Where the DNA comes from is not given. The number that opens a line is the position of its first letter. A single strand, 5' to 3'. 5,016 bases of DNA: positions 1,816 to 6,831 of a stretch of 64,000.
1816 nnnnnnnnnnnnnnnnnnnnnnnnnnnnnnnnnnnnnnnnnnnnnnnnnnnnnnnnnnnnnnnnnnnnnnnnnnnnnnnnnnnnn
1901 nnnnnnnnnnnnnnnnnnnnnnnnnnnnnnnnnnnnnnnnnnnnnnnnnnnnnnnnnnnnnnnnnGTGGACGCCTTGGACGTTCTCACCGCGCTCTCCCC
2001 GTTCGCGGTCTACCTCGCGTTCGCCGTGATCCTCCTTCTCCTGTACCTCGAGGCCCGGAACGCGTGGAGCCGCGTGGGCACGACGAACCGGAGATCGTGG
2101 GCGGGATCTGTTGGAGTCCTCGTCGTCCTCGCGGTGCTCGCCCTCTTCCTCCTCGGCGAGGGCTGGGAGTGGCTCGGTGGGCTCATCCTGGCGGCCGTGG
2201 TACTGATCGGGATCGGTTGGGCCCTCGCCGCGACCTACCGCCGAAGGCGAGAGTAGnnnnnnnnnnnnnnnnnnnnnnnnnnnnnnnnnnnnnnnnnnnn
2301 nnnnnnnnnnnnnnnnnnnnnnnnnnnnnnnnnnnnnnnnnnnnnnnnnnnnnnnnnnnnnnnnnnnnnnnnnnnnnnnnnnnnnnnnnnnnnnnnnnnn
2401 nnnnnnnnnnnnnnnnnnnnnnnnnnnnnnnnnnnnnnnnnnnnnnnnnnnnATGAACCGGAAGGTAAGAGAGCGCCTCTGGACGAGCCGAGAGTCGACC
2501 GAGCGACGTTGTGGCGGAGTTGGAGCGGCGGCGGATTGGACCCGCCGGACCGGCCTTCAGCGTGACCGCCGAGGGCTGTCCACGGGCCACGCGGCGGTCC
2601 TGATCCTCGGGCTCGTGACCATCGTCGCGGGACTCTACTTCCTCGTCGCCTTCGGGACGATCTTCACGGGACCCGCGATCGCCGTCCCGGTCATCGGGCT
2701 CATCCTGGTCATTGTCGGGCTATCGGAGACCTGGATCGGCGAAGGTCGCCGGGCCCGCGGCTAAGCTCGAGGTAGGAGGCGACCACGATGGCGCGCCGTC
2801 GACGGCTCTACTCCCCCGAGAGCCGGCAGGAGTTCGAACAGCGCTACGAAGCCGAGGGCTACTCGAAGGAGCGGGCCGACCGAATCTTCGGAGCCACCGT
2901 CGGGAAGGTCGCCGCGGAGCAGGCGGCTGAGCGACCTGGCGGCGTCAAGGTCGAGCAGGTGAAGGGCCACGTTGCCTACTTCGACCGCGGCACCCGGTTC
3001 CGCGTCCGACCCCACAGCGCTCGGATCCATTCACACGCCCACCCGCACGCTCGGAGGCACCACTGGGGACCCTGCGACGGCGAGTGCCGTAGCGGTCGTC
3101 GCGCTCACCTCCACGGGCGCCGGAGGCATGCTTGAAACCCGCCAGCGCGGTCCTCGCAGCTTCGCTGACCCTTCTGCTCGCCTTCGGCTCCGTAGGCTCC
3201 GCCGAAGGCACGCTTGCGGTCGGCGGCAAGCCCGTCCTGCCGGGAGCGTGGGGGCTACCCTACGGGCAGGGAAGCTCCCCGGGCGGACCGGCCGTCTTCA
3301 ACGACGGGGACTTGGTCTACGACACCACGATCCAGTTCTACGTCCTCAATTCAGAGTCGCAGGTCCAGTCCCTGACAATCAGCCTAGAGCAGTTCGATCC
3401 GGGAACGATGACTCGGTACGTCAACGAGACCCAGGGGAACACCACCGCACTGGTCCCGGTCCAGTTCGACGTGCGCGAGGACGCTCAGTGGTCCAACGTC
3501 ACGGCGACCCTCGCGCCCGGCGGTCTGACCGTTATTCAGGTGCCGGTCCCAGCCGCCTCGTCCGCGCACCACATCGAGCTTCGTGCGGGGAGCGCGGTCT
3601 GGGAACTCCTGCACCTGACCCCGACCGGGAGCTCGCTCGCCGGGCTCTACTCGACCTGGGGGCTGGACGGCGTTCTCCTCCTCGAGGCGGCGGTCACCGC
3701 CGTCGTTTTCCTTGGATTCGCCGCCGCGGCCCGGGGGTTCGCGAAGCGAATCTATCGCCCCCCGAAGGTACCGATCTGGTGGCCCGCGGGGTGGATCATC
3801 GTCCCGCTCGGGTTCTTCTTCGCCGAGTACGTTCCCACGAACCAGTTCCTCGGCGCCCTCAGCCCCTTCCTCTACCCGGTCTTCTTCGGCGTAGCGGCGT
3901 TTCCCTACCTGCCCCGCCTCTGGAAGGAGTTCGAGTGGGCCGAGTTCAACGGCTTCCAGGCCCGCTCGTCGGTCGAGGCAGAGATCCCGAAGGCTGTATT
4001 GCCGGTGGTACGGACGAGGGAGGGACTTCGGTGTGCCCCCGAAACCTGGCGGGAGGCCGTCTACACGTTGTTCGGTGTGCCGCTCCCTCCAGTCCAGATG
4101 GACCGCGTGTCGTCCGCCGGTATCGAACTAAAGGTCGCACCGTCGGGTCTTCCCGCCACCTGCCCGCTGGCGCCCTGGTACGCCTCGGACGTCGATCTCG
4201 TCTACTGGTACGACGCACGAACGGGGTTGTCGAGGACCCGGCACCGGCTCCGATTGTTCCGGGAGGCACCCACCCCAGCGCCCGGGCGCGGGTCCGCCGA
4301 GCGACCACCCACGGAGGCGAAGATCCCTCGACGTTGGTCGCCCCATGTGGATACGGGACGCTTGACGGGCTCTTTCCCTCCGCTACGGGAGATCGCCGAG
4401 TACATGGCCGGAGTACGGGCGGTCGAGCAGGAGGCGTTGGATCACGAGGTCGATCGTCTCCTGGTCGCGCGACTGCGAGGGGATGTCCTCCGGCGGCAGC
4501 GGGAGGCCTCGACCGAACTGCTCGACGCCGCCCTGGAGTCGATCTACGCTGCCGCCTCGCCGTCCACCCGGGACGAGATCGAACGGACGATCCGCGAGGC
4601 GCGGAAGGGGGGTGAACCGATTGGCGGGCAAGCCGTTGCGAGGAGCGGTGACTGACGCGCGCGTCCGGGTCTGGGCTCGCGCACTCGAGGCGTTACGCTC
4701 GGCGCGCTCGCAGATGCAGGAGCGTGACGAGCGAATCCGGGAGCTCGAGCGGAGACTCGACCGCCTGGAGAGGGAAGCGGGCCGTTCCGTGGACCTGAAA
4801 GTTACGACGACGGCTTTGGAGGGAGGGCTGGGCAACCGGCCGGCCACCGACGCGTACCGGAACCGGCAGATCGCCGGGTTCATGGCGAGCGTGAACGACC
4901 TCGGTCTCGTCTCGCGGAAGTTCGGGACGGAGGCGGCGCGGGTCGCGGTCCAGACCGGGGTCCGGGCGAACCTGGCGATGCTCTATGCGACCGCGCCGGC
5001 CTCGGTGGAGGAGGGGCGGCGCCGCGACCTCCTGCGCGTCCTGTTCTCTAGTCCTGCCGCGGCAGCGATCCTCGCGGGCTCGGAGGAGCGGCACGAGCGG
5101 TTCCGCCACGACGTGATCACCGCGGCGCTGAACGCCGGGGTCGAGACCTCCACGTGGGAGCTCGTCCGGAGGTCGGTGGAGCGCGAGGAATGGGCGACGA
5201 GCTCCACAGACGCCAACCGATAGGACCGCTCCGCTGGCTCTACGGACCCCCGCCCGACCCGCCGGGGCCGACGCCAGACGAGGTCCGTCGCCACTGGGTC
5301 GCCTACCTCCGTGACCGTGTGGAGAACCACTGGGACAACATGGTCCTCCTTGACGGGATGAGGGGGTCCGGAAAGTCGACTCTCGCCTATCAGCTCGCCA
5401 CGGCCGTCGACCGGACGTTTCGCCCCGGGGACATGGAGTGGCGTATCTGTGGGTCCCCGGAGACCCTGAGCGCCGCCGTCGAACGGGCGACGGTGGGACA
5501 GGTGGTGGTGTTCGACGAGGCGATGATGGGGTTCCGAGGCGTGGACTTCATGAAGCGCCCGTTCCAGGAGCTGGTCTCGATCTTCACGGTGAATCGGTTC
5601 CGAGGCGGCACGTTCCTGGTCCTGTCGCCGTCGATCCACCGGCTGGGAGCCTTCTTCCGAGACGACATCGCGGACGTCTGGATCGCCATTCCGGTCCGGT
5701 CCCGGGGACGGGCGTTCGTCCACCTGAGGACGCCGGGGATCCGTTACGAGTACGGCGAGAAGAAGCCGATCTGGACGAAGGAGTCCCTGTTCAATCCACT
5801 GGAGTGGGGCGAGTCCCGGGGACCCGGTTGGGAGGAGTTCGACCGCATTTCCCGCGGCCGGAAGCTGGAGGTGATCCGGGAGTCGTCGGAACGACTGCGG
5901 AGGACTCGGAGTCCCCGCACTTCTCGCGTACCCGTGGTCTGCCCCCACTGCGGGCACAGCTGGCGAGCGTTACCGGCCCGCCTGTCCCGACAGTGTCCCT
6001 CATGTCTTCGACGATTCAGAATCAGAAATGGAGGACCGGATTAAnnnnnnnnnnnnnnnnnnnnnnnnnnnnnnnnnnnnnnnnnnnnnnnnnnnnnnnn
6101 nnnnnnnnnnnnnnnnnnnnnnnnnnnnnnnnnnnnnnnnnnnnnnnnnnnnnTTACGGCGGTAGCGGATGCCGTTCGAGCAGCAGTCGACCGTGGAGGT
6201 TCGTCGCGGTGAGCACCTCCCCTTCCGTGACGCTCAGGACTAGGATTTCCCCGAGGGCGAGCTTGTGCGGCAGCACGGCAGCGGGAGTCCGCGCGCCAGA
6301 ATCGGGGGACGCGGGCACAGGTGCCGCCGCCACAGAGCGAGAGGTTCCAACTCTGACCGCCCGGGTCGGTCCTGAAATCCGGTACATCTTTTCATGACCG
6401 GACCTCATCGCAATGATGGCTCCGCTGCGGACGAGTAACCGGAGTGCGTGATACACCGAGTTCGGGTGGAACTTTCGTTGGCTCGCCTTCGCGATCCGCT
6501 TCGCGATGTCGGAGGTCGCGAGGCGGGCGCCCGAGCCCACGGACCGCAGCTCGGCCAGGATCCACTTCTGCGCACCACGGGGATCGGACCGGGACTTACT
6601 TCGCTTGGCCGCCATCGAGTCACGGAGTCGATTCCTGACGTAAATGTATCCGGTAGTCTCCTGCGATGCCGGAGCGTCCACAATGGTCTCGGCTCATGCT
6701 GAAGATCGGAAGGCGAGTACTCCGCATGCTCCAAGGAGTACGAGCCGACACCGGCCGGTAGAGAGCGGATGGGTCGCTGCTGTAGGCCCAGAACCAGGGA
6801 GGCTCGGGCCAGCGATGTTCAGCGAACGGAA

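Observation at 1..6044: Structural module of a putative enveloped, non-tailed virus in a Thermoplasmata-like host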

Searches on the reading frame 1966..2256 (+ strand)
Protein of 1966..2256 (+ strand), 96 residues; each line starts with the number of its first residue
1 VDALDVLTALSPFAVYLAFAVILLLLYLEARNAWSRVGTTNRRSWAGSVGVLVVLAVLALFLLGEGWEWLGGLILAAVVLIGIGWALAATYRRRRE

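Call 3: search_protein_families(library=pfam, proteins=[window:1966-2256:+], max_evalue=0.1)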
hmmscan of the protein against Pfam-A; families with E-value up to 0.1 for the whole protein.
window:1966-2256:+ (96 aa): 5 families
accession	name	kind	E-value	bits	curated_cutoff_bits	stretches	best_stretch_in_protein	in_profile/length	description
PF06157.16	DUF973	-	0.0044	16.6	26.4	1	15-84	65-139/309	Protein of unknown function (DUF973)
PF05975.17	EcsB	-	0.028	13.8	30.7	1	11-92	128-207/383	Bacterial ABC transporter protein EcsB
PF11992.13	TgpA_N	-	0.049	13.1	30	1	4-94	11-101/333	TgpA N-terminal domain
PF11190.13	DUF2976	-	0.056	13.8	28.2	0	70-92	29-51/87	Protein of unknown function (DUF2976)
PF14017.11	DUF4233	-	0.065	14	27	1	14-83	5-74/107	Protein of unknown function (DUF4233)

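Call 4: search_protein_families(library=phrogs, proteins=[window:1966-2256:+], max_evalue=0.1)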
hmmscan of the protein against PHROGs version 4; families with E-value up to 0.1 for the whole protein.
window:1966-2256:+ (96 aa): 0 families

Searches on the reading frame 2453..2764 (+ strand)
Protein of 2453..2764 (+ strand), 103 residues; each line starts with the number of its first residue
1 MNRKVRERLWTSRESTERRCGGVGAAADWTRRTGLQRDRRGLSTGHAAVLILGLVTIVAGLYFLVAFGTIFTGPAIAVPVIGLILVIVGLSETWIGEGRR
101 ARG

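Call 3: search_protein_families(library=pfam, proteins=[window:2453-2764:+], max_evalue=0.1)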
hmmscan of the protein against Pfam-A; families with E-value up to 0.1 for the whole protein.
window:2453-2764:+ (103 aa): 2 families
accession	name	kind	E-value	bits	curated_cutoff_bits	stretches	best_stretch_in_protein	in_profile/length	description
PF20990.2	DUF2207_C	-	0.04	14.1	33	1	40-100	133-198/247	Predicted membrane protein (DUF2207) C-terminal domain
PF13295.11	DUF4077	-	0.089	13.1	25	1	29-95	2-67/172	Domain of unknown function (DUF4077)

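Call 4: search_protein_families(library=phrogs, proteins=[window:2453-2764:+], max_evalue=0.1)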
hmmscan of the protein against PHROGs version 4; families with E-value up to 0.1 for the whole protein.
window:2453-2764:+ (103 aa): 1 family
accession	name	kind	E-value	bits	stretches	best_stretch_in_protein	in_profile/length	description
phrog_6705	-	moron, auxiliary metabolic gene and host takeover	0.087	12.1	1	46-95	226-274/647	O-antigen acetylase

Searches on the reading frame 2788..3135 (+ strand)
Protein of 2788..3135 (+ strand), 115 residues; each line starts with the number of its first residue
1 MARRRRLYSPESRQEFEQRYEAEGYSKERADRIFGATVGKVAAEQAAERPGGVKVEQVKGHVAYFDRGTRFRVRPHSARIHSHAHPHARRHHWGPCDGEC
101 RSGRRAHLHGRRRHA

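Call 3: search_protein_families(library=pfam, proteins=[window:2788-3135:+], max_evalue=0.1)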
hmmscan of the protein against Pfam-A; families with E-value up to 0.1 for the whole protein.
window:2788-3135:+ (115 aa): 0 families

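Call 4: search_protein_families(library=phrogs, proteins=[window:2788-3135:+], max_evalue=0.1)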
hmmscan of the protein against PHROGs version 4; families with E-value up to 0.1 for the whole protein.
window:2788-3135:+ (115 aa): 1 family
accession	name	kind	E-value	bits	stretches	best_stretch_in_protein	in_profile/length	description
phrog_38792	-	unknown function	0.058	14.5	0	26-48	15-37/62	-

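Call 126: search_protein_families(library=ncbifam, proteins=[window:2788-3135:+], max_evalue=0.01)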
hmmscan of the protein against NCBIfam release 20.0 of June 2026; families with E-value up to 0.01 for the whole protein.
window:2788-3135:+ (115 aa): 0 families

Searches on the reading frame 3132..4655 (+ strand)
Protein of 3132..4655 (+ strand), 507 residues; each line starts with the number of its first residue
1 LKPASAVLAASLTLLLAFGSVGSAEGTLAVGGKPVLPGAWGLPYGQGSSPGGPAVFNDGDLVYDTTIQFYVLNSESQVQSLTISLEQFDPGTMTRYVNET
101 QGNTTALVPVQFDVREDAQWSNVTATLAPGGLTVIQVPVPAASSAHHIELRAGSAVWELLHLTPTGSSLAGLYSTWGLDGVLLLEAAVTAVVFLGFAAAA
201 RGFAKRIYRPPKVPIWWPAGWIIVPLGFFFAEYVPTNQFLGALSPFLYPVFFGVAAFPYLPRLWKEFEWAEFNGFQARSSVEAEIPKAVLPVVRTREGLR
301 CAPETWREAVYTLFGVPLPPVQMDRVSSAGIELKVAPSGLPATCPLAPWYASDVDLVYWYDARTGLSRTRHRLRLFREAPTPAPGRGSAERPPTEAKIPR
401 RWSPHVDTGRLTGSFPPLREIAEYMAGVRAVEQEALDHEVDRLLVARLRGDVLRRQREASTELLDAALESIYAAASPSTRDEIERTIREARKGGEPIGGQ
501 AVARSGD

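Call 3: search_protein_families(library=pfam, proteins=[window:3132-4655:+], max_evalue=0.1)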
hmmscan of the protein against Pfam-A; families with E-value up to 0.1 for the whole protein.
window:3132-4655:+ (507 aa): 0 families

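Call 4: search_protein_families(library=phrogs, proteins=[window:3132-4655:+], max_evalue=0.1)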
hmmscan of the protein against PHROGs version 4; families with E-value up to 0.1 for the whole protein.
window:3132-4655:+ (507 aa): 0 families

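Call 16: search_dna_similar(query=window:3132-4655:+, collection=phages, mode=protein, max_evalue=0.01, max_rows=30)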
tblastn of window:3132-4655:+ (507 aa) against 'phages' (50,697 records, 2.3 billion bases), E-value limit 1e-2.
No match.

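Call 18: find_related_loci(query=window:3132-4655:+, collection=viral_contigs, flank=10000)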
Query window:3132-4655:+ (507 aa) in viral_contigs; peptide patterns used: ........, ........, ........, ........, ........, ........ (x = any residue, [..] = any of these).
17 stretches matched a pattern, but none encodes a relative of the query by tblastn (E <= 1e-3).

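Call 126: search_protein_families(library=ncbifam, proteins=[window:3132-4655:+], max_evalue=0.01)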
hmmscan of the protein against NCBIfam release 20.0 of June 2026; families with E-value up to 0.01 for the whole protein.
window:3132-4655:+ (507 aa): 0 families

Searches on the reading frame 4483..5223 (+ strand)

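Call 3: search_protein_families(library=pfam, proteins=[window:4483-5223:+], max_evalue=0.1)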
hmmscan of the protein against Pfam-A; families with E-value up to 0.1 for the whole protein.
window:4483-5223:+ (246 aa): 3 families
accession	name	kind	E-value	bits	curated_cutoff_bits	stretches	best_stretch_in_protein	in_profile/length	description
PF20575.4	HTH_63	-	0.011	15.9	23.9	1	35-90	20-76/148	Helix-turn-helix domain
PF16808.10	PKcGMP_CC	-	0.036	14.1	35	1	81-97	6-22/35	Coiled-coil N-terminus of cGMP-dependent protein kinase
PF03285.20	Paralemmin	-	0.053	13.4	27.3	1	73-99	51-77/333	Paralemmin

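Call 4: search_protein_families(library=phrogs, proteins=[window:4483-5223:+], max_evalue=0.1)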
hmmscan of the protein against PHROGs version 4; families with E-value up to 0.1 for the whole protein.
window:4483-5223:+ (246 aa): 1 family
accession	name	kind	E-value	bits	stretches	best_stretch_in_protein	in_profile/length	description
phrog_34433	-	unknown function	0.071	14.3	0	55-94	16-56/85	-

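Call 126: search_protein_families(library=ncbifam, proteins=[window:4612-5223:+], max_evalue=0.01)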
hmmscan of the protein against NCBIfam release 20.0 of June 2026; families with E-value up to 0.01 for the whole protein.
window:4612-5223:+ (203 aa): 0 families

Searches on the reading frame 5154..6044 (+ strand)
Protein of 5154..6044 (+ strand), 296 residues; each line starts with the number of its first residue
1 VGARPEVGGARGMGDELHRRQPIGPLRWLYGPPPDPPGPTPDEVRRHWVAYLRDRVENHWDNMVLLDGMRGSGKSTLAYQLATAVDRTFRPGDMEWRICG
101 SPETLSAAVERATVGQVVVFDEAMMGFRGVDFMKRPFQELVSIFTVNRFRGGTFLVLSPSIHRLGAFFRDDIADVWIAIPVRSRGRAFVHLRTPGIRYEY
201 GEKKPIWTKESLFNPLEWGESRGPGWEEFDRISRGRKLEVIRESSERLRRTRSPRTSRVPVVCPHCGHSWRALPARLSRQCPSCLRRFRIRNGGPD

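Call 3: search_protein_families(library=pfam, proteins=[window:5154-6044:+], max_evalue=0.1)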
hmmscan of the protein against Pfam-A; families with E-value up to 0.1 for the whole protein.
window:5154-6044:+ (296 aa): 15 families
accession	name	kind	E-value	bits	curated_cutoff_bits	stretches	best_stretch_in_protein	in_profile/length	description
PF20720.3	nSTAND3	-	0.00028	21.1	27.2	1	61-123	17-74/155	Novel STAND NTPase 3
PF13173.12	AAA_14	-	0.0018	18.7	27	1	62-86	3-27/129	AAA domain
PF13191.12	AAA_16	-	0.0046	17.9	32.6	1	51-88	15-51/167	AAA ATPase domain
PF13481.12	AAA_25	-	0.011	15.8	27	1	52-85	22-57/195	AAA domain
PF13717.11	Zn_ribbon_4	-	0.014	15.8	30.3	0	257-271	22-36/36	zinc-ribbon domain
PF13555.12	AAA_29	-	0.014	15.6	27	1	47-77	8-38/61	P-loop containing region of AAA domain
PF10571.15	UPF0547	-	0.022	15.3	29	1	262-271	16-25/26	Uncharacterised protein family UPF0547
PF14311.12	DUF4379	-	0.027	15.1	24.5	1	262-286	29-55/56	Probable Treble clef zinc finger domain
PF25206.1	DUF7836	-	0.032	14.5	26.7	1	257-284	4-36/59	Domain of unknown function (DUF7836)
PF14319.11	Zn_Tnp_IS91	-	0.033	14.6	26.3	1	239-286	17-64/90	Transposase zinc-binding domain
PF09297.16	Zn_ribbon_NUD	-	0.055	13.6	24.8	0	263-284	6-27/32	NADH pyrophosphatase zinc ribbon domain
PF00910.28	RNA_helicase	-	0.06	14.3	21.5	0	64-101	1-38/105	RNA helicase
PF25199.1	nSTAND_NTPase5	-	0.072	13.4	34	0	50-88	26-67/145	Novel STAND NTPase 5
PF05729.18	NACHT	-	0.093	13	26.7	0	63-87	2-26/167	NACHT domain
PF00004.35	AAA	-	0.095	13.6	21.2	0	64-123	1-66/131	ATPase family associated with various cellular activities (AAA)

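Call 4: search_protein_families(library=phrogs, proteins=[window:5154-6044:+], max_evalue=0.1)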
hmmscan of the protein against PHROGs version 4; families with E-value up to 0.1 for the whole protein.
window:5154-6044:+ (296 aa): 4 families
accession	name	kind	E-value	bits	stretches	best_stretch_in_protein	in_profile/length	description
phrog_5484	-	DNA, RNA and nucleotide metabolism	1.7e-06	28.8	1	55-186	22-162/239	DnaA-like replication initiation protein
phrog_800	-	head and packaging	0.023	14.3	1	62-134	33-97/511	terminase small subunit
phrog_6586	-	unknown function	0.092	13.6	0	261-291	4-30/129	-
phrog_761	-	other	0.092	13.4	0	62-83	20-41/362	thymidylate kinase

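Call 15: search_dna_similar(query=window:5154-6044:+, collection=phages, mode=protein, max_evalue=0.01, max_rows=30)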
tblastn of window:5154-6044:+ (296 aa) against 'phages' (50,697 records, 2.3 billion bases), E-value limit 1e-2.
No match.

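Call 17: find_related_loci(query=window:5154-6044:+, collection=viral_contigs, flank=10000)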
Query window:5154-6044:+ (296 aa) in viral_contigs; peptide patterns used: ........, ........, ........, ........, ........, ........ (x = any residue, [..] = any of these).
7 stretches matched a pattern, but none encodes a relative of the query by tblastn (E <= 1e-3).

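Call 19: find_homologous_proteins(query=window:5154-6044:+, max_evalue=0.001)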
Query window:5154-6044:+ (296 aa): 1 proteins with E <= 0.001 among 3493 candidates.
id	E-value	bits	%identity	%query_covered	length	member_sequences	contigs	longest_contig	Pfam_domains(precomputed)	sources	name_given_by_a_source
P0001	2.6e-195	666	100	96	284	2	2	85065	-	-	-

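Call 31: search_protein_representatives(protein=window:5154-6044:+)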
Query: 296 residues. Proteins with E-value up to 0.001 (for the whole library): 538; up to 1e-10: 53; up to 1e-30: 3. The best 150 are listed.
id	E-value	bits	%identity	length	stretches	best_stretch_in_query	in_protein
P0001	8.3e-196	665.9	100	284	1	13-296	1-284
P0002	1.4e-38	149.4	38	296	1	25-284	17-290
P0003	1.6e-36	142.6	37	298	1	3-258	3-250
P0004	4.5e-30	121.4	36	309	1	1-251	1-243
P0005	1.4e-28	116.5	34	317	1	18-290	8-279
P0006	5.3e-24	101.4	34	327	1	40-242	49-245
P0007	1.6e-23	99.8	36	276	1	26-288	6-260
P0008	8.3e-23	97.5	34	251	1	51-233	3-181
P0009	1.2e-21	93.7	33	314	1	30-251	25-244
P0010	2.8e-21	92.5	30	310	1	30-257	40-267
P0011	3.2e-21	92.3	34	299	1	30-256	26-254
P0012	5.4e-21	91.5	29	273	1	37-272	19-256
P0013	2.4e-19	86.1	30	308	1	38-239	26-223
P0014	3.2e-19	85.7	31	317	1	42-272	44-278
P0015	4.7e-19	85.2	28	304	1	29-285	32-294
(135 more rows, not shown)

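Call 67: search_solved_structures(query=A3, max_evalue=0.1)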
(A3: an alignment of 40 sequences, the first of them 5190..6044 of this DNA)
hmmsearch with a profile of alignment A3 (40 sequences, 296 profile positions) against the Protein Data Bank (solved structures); distinct sequences matched with E-value up to 0.1: 41.
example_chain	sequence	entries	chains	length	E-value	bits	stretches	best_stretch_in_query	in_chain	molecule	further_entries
6n9l_A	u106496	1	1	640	2.5e-05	27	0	63-84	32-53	UvrABC system protein A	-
37fc_A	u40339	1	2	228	5.6e-05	25.9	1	58-103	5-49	Cytidylate kinase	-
3pih_A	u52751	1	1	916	7.3e-05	25.5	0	63-84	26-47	UvrABC system protein A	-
9ga5_A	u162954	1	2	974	9.3e-05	25.1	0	60-81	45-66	UvrABC system protein A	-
3zqj_A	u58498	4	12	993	9.9e-05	25.1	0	60-81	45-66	UVRABC SYSTEM PROTEIN A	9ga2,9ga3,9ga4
6c2u_A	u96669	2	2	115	0.00012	24.8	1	35-79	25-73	phosphate-loop protein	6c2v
2vf7_A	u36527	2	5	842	0.00015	24.4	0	58-83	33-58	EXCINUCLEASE ABC, SUBUNIT A. | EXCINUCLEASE ABC SUBUNIT A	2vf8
3akc_A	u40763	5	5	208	0.00027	23.6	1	63-113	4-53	Cytidylate kinase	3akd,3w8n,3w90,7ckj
9gxk_A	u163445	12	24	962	0.00071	22.3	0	60-83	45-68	UvrABC system protein A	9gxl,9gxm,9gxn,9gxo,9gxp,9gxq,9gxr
3ux8_A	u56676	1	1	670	0.0012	21.4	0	63-84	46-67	Excinuclease ABC, A subunit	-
2ga8_A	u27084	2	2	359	0.002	20.8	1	50-90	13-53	Hypothetical 39.9 kDa protein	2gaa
9kym_B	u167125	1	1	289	0.0022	20.6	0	65-107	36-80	Energy-coupling factor transporter ATP-binding protein EcfA2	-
4huq_A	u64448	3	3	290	0.0023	20.6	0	65-107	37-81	Energy-coupling factor transporter ATP-binding protein EcfA 1 | Energy-coupling factor transporter ATP-binding protein EcfA2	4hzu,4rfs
1j7k_A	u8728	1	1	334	0.0027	20.3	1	64-119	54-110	HOLLIDAY JUNCTION DNA HELICASE RUVB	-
1in4_A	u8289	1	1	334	0.0028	20.3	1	64-119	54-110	HOLLIDAY JUNCTION DNA HELICASE RUVB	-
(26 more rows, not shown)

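Call 126: search_protein_families(library=ncbifam, proteins=[window:5190-6044:+], max_evalue=0.01)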
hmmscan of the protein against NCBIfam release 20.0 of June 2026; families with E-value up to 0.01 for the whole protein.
window:5190-6044:+ (284 aa): 2 families
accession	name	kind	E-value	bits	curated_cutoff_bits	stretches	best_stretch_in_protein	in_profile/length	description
NF005115.0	PRK06547.1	equivalog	0.00021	20.7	173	1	41-72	7-38/172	hypothetical protein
TIGR02098.1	MJ0042_CXXC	domain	0.0033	17.1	20.9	0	249-260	26-37/38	MJ0042-type zinc finger domain-containing protein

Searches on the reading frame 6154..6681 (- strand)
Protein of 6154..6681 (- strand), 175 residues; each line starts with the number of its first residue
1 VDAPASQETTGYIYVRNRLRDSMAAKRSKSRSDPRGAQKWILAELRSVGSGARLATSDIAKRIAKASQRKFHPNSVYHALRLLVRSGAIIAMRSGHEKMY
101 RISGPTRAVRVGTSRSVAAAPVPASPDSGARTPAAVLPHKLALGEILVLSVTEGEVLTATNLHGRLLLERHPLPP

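Call 3: search_protein_families(library=pfam, proteins=[window:6154-6681:-], max_evalue=0.1)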
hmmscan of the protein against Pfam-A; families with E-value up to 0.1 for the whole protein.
window:6154-6681:- (175 aa): 2 families
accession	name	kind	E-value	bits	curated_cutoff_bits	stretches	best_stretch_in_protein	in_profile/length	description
PF11625.14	DUF3253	-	0.009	16.6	22.1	1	38-108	5-78/81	Protein of unknown function (DUF3253)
PF21128.4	MCM4_WHD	-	0.018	15.6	24.4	1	42-101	15-74/75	MCM4, winged helix domain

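Call 4: search_protein_families(library=phrogs, proteins=[window:6154-6681:-], max_evalue=0.1)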
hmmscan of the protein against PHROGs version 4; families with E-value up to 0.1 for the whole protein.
window:6154-6681:- (175 aa): 2 families
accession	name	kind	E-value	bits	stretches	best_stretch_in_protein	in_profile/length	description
phrog_4278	-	unknown function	0.0011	19.8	1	23-89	18-82/127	-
phrog_18837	-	unknown function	0.0085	17.2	1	39-118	8-84/161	-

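Call 126: search_protein_families(library=ncbifam, proteins=[window:6154-6681:-], max_evalue=0.01)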
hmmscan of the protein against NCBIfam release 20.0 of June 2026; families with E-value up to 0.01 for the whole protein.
window:6154-6681:- (175 aa): 0 families
